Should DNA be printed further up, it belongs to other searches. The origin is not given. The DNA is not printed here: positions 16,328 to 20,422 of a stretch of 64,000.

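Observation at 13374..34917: Two-component-linked operon of eight exported proteins built around a giant protein and phage-tail-fibre-like modules; no described system fits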

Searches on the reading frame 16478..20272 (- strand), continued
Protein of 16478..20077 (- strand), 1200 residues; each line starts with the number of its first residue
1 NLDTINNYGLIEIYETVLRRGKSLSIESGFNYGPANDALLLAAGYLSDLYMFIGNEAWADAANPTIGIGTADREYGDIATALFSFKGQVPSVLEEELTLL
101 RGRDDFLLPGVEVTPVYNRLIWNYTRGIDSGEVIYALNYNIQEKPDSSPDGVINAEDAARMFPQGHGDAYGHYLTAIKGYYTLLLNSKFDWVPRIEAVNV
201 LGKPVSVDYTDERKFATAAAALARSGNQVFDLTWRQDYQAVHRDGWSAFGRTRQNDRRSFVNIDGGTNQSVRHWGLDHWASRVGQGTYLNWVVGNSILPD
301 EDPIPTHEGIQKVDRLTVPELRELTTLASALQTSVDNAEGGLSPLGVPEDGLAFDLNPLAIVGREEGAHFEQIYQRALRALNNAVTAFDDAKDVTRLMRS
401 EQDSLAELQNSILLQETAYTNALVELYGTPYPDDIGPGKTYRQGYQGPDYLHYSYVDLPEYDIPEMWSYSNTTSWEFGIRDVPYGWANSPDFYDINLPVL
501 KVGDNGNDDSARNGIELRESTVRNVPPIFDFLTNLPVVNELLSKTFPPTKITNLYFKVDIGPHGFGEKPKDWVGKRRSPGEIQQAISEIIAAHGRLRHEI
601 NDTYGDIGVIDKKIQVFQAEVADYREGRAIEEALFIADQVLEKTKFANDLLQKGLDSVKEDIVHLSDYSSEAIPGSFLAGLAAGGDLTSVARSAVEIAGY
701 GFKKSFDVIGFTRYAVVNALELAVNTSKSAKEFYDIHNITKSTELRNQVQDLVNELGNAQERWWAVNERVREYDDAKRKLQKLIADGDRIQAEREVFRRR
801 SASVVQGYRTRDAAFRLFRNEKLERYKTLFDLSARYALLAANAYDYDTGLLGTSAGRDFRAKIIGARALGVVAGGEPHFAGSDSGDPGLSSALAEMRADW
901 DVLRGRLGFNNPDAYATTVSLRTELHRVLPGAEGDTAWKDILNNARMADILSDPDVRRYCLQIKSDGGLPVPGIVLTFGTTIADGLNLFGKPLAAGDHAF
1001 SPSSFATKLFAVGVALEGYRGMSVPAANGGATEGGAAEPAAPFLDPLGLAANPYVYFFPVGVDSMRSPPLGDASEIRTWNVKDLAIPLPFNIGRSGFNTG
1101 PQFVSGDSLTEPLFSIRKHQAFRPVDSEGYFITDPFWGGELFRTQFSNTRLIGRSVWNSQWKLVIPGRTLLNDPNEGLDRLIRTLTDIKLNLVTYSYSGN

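Call 100: search_protein_families(library=pfam, proteins=[L101:21959-29011:+, L101:29079-30665:+, L101:8171-9913:+, L102:24242-26062:+], max_evalue=0.01)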
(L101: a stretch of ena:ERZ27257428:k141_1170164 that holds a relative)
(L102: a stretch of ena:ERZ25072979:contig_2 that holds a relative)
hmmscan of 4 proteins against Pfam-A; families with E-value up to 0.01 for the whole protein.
L101:21959-29011:+ (2351 aa): 6 families
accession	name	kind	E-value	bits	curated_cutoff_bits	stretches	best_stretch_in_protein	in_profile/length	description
PF12256.14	TcdB_toxin_midN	-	2.4e-30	105.6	24.8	1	684-813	29-159/181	Insecticide toxin TcdB middle/N-terminal region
PF05593.20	RHS_repeat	-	3e-19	69.3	22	1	1375-1405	1-31/38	RHS Repeat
PF03534.18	SpvB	-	5.3e-18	65.7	22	1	75-244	4-179/287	Salmonella virulence plasmid 65kDa B protein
PF13517.12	FG-GAP_3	-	1.2e-13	51.8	26.9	2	636-699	1-60/61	FG-GAP-like repeat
PF01839.29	FG-GAP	-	1.4e-06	28.4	22.1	0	402-423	9-27/37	FG-GAP repeat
PF20041.5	DUF6443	-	0.0018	18.9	27.8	0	1294-1328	24-53/137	Domain of unknown function (DUF6443)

L101:29079-30665:+ (529 aa): 1 family
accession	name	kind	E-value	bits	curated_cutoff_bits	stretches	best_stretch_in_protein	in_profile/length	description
PF18884.5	TSP3_bac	-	3.3e-05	24.1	25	1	430-442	1-13/22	Bacterial TSP3 repeat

L101:8171-9913:+ (581 aa): 0 families

L102:24242-26062:+ (607 aa): 1 family
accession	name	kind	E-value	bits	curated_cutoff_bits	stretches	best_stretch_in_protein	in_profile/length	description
PF09136.16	Glucodextran_B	-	0.0096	16.3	27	0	282-358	1-73/83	Glucodextranase, domain B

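Call 101: find_encoding_contigs(protein=P0323, flank=10000, max_places=1)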
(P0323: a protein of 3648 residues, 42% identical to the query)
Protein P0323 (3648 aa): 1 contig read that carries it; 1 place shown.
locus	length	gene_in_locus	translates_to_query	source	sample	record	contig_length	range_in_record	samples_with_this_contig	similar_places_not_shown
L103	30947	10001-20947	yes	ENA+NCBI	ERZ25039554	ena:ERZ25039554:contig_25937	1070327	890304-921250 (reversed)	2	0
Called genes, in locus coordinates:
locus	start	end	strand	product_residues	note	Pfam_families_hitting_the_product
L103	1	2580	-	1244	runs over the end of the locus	PF27051:TamB_N (faint), PF04357:TamB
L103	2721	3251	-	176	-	PF14512:TM1586_NiRdase (faint), PF00881:Nitroreductase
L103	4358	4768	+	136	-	-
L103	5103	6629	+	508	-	PF13541:ChlI, PF05362:Lon_C (faint), PF20030:bpMoxR (faint), PF00158:Sigma54_activat (faint), PF00493:MCM, PF01078:Mg_chelatase, PF07728:AAA_5, PF13335:Mg_chelatase_C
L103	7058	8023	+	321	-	PF13145:Rotamase_2, PF13616:Rotamase_3 (weak), PF00639:Rotamase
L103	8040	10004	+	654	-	-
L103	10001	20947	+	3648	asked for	PF02210:Laminin_G_2 (weak), PF13385:Laminin_G_3, PF07691:PA14, PF13385:Laminin_G_3, PF17892:Cadherin_5, PF17963:Big_9, PF11949:DUF3466 (weak), PF13385:Laminin_G_3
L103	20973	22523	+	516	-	-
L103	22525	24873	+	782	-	PF17803:Cadherin_4, PF17892:Cadherin_5, PF17963:Big_9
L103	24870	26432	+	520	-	PF12951:PATR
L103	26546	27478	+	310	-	PF13709:DUF4159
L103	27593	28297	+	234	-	PF00881:Nitroreductase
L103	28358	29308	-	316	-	PF01261:AP_endonuc_2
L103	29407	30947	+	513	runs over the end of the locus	PF00117:GATase, PF07722:Peptidase_C26, PF02540:NAD_synthase (weak), PF03054:tRNA_Me_trans (faint), PF00958:GMP_synt_C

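Call 102: find_encoding_contigs(protein=P0332, flank=10000, max_places=1)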
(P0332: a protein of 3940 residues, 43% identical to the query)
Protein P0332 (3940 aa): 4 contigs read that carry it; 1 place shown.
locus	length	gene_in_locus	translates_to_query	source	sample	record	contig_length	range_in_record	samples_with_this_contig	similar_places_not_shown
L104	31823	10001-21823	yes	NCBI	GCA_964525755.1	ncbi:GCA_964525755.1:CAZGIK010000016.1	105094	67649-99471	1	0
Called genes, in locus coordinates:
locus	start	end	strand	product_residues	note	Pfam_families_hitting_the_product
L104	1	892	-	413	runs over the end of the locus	PF02321:OEP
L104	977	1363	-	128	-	-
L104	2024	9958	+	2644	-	PF06832:BiPBP_C (faint), PF13895:Ig_2 (faint), PF13540:RCC1_2 (faint), PF25390:WD40_RLD, PF07679:I-set, PF13927:Ig_3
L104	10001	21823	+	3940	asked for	PF17892:Cadherin_5 (faint), PF13385:Laminin_G_3, PF17963:Big_9, PF13385:Laminin_G_3, PF07691:PA14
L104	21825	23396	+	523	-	-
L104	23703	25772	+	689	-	PF13517:FG-GAP_3, PF07593:UnbV_ASPIC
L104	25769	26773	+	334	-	-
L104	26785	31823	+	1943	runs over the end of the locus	PF17803:Cadherin_4 (faint), PF17892:Cadherin_5 (faint), PF17963:Big_9 (weak)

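Call 103: find_encoding_contigs(protein=P0344, flank=10000, max_places=1)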
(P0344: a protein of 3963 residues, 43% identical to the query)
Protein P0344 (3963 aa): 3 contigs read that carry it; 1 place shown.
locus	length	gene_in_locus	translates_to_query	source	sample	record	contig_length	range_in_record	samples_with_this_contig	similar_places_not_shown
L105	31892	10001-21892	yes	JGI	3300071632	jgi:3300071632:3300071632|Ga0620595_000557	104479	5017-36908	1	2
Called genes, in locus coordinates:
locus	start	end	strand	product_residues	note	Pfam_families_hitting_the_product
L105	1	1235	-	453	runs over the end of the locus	PF00072:Response_reg, PF00158:Sigma54_activat, PF14532:Sigma54_activ_2, PF00004:AAA (weak), PF07728:AAA_5 (weak), PF25601:AAA_lid_14, PF02954:HTH_8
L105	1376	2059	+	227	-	PF00072:Response_reg, PF00486:Trans_reg_C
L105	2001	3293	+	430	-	PF00989:PAS, PF08448:PAS_4, PF13188:PAS_8 (weak), PF00512:HisKA, PF02518:HATPase_c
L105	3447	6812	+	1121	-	PF07494:Reg_prop (weak), PF07495:Y_Y_Y, PF07730:HisKA_3, PF02518:HATPase_c, PF13581:HATPase_c_2 (faint)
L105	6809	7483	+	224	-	PF00072:Response_reg, PF08281:Sigma70_r4_2, PF00196:GerE, PF04545:Sigma70_r4 (weak)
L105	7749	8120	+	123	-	PF00072:Response_reg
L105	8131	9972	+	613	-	-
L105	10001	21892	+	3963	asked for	PF06439:3keto-disac_hyd (faint), PF13385:Laminin_G_3, PF17963:Big_9, PF17892:Cadherin_5 (weak), PF13385:Laminin_G_3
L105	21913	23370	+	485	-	-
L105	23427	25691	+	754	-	PF17973:bMG10 (faint), PF17803:Cadherin_4 (weak), PF17892:Cadherin_5, PF17963:Big_9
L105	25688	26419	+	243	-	-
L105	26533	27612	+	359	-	PF01244:Peptidase_M19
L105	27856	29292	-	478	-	PF01139:RtcB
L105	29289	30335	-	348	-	PF01137:RTC, PF05189:RTC_insert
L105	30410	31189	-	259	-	PF01145:Band_7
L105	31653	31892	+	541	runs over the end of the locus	PF06956:RtcR, PF00158:Sigma54_activat, PF01078:Mg_chelatase (faint), PF14532:Sigma54_activ_2, PF00004:AAA (weak), PF07728:AAA_5 (weak), PF25601:AAA_lid_14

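Call 112: find_encoding_contigs(protein=P0400, flank=10000, max_places=1)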
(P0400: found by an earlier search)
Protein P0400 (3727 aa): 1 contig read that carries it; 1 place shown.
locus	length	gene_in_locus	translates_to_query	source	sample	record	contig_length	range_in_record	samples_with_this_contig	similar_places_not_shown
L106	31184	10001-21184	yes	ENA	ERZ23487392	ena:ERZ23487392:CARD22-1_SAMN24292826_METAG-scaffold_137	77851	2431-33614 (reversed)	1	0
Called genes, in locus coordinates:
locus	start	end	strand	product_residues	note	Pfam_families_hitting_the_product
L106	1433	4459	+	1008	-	PF18911:PKD_4 (weak), PF22352:K319L-like_PKD, PF18998:Flg_new_2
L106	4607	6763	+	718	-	-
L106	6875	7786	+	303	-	PF13145:Rotamase_2, PF00639:Rotamase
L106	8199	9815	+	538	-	-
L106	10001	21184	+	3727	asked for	-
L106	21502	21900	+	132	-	PF13366:PDDEXK_3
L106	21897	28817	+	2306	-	PF03534:SpvB, PF01839:FG-GAP (faint), PF12256:TcdB_toxin_midN, PF13517:FG-GAP_3 (weak), PF05593:RHS_repeat (weak), PF09533:DUF2380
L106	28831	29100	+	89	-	-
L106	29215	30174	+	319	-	PF01797:Y1_Tnp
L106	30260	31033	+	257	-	-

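Call 113: find_encoding_contigs(protein=P0355, flank=10000, max_places=1)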
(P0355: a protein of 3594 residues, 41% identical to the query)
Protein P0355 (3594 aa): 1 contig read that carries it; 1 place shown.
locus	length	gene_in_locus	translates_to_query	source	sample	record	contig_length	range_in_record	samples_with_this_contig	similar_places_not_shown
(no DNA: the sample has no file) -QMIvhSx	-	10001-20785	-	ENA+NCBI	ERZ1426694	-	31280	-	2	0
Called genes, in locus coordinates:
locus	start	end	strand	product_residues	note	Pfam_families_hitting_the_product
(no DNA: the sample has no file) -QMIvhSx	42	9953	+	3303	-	PF00047:ig (faint), PF07679:I-set, PF07686:V-set (faint), PF13895:Ig_2 (weak), PF13927:Ig_3 (weak), PF07679:I-set, PF13927:Ig_3, PF18483:Lectin_L-type_dom (faint)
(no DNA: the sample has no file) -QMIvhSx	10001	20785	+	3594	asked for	PF13385:Laminin_G_3, PF17963:Big_9 (weak), PF13385:Laminin_G_3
